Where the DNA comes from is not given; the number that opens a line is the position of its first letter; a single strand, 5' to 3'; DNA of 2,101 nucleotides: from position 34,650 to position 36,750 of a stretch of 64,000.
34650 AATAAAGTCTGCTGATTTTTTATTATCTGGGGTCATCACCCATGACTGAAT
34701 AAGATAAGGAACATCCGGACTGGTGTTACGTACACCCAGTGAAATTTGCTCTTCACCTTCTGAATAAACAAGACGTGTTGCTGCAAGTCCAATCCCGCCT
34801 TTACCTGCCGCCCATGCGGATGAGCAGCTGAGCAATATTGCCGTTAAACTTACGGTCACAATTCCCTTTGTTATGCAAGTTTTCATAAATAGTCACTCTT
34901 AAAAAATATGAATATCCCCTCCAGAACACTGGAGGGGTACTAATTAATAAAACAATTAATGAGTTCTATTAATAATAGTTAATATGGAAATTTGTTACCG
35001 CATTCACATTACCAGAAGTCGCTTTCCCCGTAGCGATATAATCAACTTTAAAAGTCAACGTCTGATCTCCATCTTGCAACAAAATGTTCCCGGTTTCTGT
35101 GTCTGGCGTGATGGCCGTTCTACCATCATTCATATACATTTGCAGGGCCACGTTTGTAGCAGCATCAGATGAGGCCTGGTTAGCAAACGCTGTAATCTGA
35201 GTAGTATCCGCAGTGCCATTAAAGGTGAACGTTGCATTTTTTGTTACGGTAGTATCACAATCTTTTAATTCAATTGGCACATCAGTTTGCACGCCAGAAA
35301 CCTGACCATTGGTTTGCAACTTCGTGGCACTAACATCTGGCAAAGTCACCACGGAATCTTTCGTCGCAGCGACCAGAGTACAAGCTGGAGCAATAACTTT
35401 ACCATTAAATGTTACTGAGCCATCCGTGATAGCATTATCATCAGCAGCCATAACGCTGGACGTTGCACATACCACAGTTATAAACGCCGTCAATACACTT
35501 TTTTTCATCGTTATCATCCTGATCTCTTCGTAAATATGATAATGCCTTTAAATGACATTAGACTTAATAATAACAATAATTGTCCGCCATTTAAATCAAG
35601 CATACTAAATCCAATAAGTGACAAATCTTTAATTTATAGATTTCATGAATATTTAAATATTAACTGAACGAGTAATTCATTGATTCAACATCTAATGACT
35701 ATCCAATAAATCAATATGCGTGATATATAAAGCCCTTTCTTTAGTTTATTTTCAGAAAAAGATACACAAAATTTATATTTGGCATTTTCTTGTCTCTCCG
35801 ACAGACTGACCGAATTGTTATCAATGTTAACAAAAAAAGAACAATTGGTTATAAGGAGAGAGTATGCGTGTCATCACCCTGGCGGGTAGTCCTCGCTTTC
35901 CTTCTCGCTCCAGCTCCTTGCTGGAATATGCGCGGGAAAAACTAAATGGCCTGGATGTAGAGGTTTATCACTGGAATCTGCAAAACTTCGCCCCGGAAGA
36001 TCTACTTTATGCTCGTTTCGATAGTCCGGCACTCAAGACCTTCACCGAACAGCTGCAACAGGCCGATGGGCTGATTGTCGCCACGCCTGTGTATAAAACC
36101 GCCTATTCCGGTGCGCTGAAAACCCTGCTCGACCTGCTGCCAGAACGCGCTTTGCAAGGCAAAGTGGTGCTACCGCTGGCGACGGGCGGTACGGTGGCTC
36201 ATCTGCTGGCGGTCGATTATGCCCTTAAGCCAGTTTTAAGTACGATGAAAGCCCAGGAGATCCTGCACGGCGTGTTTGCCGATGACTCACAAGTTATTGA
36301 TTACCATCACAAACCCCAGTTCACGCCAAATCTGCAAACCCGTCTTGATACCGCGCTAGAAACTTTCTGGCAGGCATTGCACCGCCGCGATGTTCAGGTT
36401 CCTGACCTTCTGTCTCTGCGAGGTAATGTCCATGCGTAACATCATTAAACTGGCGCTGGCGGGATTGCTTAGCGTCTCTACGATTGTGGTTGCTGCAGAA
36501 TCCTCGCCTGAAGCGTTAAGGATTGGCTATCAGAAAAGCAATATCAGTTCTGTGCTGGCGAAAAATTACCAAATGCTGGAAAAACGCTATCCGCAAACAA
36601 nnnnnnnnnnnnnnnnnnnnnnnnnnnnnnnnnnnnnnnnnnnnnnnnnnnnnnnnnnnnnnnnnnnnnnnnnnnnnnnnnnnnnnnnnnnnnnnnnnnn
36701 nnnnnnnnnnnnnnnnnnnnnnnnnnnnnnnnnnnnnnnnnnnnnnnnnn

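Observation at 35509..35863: Strongly AT-rich 355-bp divergent region between the elf fimbrial operon and ssuEADCB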

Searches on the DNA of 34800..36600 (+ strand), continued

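Call 53: get_annotated_region(hit=H47, flank=700)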
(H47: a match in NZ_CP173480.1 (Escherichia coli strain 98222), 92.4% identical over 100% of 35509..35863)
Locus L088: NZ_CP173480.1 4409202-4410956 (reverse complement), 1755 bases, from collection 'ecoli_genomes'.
description: Escherichia coli strain 98222 chromosome, complete genome
organism: Escherichia coli strain 98222 (NCBI taxid 562)
replicon: chromosome; assembly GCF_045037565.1
host: Homo sapiens; source: urine; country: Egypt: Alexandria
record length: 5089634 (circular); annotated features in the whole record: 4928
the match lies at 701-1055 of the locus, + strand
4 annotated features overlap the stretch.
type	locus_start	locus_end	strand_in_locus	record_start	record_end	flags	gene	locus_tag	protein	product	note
CDS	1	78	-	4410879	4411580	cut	elfD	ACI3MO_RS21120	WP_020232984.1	molecular chaperone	-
CDS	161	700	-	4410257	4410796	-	elfA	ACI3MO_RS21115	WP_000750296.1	fimbrial protein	-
CDS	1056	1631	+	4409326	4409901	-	ssuE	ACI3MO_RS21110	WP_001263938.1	NADPH-dependent FMN reductase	-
CDS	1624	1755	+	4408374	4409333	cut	ssuA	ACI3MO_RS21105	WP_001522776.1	aliphatic sulfonate ABC transporter substrate-binding protein SsuA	-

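Call 54: get_annotated_region(hit=H1, flank=500)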
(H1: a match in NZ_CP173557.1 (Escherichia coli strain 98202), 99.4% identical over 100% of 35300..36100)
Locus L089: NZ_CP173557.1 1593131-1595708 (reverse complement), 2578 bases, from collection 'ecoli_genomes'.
description: Escherichia coli strain 98202 chromosome, complete genome
organism: Escherichia coli strain 98202 (NCBI taxid 562)
replicon: chromosome; assembly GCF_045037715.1
host: Homo sapiens; source: blood; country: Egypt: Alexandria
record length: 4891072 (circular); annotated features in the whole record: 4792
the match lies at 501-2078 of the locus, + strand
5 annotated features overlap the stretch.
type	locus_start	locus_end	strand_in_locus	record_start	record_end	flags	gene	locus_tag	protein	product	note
CDS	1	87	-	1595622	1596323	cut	elfD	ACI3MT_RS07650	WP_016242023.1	molecular chaperone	-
CDS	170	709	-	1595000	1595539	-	elfA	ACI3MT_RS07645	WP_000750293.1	fimbrial protein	-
CDS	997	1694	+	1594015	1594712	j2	-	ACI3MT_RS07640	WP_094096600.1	IS1-like element IS1A family transposase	programmed frameshift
CDS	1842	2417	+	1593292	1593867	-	ssuE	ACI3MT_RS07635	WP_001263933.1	NADPH-dependent FMN reductase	-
CDS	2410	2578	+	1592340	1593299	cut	ssuA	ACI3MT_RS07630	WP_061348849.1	aliphatic sulfonate ABC transporter substrate-binding protein SsuA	-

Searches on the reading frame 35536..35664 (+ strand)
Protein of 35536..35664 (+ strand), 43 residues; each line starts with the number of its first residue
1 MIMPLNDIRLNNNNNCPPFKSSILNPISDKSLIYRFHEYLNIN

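Call 65: search_protein_families(library=pfam, proteins=[window:35536-35664:+], max_evalue=0.01)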
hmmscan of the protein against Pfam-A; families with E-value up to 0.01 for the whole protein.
window:35536-35664:+ (43 aa): 0 families
